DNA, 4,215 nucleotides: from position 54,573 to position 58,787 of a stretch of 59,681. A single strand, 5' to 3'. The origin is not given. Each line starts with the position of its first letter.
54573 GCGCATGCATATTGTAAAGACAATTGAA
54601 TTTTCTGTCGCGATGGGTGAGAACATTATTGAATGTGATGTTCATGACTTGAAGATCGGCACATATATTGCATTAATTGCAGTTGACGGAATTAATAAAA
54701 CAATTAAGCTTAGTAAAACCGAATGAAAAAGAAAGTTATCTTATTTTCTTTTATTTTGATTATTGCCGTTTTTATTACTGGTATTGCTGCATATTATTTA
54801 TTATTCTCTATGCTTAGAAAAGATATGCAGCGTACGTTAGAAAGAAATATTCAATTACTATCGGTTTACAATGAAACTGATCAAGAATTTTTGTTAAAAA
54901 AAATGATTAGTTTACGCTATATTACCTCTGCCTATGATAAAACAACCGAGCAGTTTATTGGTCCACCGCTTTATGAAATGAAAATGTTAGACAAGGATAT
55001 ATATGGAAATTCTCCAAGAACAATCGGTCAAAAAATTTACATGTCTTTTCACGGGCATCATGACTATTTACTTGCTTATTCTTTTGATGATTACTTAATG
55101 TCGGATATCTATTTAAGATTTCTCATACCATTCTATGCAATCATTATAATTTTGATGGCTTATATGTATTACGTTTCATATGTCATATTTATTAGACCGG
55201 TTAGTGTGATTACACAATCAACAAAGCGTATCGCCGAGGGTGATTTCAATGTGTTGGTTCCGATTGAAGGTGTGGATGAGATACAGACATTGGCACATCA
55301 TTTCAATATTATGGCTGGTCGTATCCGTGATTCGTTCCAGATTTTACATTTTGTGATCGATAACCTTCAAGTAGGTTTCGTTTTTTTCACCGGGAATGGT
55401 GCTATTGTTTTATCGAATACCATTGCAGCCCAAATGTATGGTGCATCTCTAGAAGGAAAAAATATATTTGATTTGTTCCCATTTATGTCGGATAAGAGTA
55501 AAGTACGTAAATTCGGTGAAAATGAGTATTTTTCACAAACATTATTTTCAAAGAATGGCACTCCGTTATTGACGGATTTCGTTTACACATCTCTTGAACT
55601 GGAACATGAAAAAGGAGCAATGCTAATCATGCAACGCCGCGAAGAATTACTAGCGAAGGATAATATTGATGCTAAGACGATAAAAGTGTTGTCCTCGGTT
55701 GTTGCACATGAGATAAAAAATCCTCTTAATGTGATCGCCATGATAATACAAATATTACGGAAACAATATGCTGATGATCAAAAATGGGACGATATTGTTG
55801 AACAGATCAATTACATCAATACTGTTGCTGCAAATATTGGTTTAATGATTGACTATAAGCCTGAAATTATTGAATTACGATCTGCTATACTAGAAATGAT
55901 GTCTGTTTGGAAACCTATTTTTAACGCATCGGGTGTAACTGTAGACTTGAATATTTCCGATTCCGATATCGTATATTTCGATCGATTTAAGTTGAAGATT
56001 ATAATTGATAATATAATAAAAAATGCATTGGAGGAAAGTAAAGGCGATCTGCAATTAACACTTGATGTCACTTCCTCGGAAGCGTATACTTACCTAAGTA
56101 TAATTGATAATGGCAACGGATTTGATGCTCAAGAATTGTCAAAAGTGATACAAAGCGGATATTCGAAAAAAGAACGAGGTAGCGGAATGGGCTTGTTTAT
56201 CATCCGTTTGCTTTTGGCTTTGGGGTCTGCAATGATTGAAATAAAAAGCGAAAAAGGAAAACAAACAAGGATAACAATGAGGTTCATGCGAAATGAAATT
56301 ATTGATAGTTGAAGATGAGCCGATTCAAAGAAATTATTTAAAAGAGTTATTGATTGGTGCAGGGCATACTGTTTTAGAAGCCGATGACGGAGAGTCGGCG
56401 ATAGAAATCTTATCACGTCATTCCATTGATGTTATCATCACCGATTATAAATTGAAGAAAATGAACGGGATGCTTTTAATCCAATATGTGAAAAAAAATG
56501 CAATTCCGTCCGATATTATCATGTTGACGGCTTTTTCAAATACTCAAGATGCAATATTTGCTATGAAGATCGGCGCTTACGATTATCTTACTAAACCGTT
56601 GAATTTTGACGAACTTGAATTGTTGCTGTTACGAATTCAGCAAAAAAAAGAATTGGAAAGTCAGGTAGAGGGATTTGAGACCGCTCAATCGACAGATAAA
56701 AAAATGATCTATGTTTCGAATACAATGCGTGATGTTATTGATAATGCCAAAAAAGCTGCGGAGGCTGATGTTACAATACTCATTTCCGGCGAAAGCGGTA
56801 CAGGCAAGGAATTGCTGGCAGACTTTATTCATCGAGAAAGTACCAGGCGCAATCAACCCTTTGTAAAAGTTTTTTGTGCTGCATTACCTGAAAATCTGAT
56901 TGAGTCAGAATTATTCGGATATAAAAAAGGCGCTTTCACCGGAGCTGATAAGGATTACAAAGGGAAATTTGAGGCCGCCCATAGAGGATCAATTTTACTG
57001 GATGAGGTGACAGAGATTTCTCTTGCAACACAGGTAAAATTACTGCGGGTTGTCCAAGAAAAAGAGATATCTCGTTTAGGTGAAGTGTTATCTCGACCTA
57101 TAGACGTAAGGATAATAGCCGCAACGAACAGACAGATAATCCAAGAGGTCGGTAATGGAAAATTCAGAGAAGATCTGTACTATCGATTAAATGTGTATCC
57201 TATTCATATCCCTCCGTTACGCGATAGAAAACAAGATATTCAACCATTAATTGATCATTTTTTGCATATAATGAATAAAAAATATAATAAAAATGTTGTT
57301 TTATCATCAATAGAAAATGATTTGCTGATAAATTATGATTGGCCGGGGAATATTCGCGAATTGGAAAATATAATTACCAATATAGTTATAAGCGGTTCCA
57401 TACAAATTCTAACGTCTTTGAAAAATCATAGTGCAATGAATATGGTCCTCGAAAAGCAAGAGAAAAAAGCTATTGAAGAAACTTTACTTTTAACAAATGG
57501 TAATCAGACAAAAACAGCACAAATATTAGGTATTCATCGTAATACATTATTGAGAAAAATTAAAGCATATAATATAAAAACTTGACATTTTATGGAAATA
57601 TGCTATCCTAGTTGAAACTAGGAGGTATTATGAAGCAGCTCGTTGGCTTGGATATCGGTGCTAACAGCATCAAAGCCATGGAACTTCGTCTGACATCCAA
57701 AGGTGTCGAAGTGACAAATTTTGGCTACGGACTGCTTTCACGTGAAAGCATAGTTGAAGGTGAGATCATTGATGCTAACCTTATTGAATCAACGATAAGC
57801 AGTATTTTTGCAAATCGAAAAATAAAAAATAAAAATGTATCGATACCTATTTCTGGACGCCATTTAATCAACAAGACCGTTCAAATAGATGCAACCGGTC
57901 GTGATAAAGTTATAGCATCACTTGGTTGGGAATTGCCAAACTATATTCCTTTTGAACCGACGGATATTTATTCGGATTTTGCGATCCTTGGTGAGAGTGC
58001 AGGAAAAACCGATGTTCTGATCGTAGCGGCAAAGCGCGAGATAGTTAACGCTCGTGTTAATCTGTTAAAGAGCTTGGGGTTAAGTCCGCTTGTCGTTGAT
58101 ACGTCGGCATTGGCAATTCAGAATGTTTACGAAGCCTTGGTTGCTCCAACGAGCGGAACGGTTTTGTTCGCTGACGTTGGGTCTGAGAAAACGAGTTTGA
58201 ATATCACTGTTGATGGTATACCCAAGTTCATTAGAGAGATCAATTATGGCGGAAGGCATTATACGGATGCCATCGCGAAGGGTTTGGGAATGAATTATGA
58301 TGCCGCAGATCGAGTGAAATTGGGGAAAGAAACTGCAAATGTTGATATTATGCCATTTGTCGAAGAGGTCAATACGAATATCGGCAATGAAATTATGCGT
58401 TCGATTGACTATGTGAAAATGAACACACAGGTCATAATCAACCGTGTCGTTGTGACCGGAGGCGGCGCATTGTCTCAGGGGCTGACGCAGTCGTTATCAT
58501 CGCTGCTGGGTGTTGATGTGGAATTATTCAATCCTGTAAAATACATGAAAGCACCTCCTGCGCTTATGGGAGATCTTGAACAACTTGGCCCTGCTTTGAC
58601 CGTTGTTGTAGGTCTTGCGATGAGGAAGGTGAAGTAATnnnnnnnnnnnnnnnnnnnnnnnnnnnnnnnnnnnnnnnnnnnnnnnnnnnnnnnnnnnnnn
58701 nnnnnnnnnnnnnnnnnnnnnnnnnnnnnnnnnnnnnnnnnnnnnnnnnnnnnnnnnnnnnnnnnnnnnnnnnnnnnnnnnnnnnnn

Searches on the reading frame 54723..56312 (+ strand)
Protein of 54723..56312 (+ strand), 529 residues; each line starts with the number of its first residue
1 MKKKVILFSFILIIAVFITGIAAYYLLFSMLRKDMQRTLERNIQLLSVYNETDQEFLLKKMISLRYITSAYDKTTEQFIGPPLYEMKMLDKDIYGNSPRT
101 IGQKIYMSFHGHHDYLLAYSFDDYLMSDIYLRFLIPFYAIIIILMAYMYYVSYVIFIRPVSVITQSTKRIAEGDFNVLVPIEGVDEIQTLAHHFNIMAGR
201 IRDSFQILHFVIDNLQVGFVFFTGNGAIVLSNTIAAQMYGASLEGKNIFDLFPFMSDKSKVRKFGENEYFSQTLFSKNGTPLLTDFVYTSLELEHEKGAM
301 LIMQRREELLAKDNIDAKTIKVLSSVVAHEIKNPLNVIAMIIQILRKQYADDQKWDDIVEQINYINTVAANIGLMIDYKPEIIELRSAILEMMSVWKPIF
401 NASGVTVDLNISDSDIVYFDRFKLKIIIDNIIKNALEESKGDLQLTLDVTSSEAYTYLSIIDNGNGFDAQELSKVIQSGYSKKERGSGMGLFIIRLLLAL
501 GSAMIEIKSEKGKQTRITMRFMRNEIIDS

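Call 42: search_protein_families(library=pfam, proteins=[window:54723-56312:+], max_evalue=0.00001)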
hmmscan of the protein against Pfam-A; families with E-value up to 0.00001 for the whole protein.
window:54723-56312:+ (529 aa): 3 families
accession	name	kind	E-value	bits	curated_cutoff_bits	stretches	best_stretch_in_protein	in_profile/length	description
PF02518.31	HATPase_c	-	1.3e-14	55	26.4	1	421-521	3-107/111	Histidine kinase-, DNA gyrase B-, and HSP90-like ATPase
PF00672.30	HAMP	-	6.4e-13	49.2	25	1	157-203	7-53/53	HAMP domain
PF00512.31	HisKA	-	5.4e-06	26.8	26.9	0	324-362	6-43/66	His Kinase A (phospho-acceptor) domain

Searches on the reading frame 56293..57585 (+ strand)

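Call 42: search_protein_families(library=pfam, proteins=[window:56293-57585:+], max_evalue=0.00001)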
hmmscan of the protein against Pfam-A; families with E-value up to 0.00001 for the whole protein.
window:56293-57585:+ (430 aa): 6 families
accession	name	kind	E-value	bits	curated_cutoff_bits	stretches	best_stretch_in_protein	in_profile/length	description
PF00158.32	Sigma54_activat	-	1.9e-67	226.6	20.2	1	139-305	2-168/168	Sigma-54 interaction domain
PF00072.30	Response_reg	-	4.8e-27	94.8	30.2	1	4-109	2-107/111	Response regulator receiver domain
PF25601.1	AAA_lid_14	-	2.4e-18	66.2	27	1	310-373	1-65/87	AAA+ ATPase lid domain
PF14532.12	Sigma54_activ_2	-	4.8e-16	59.7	25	1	144-309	6-138/138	Sigma-54 interaction domain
PF02954.25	HTH_8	-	9.6e-13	48.1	22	1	386-426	2-42/42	Bacterial regulatory protein, Fis family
PF07728.20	AAA_5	-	1.6e-06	28.6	22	1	162-282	2-125/139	AAA domain (dynein-related subfamily)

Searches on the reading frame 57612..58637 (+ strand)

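Call 42: search_protein_families(library=pfam, proteins=[window:57612-58637:+], max_evalue=0.00001)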
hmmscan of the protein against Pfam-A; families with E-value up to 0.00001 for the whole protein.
window:57612-58637:+ (341 aa): 2 families
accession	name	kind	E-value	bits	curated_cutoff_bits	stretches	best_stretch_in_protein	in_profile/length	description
PF11104.14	PilM_2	-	4.4e-50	171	27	1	12-339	1-339/340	Type IV pilus assembly protein PilM;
PF14450.12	FtsA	-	2.4e-12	47.7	31.8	1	188-309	4-113/127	Cell division protein FtsA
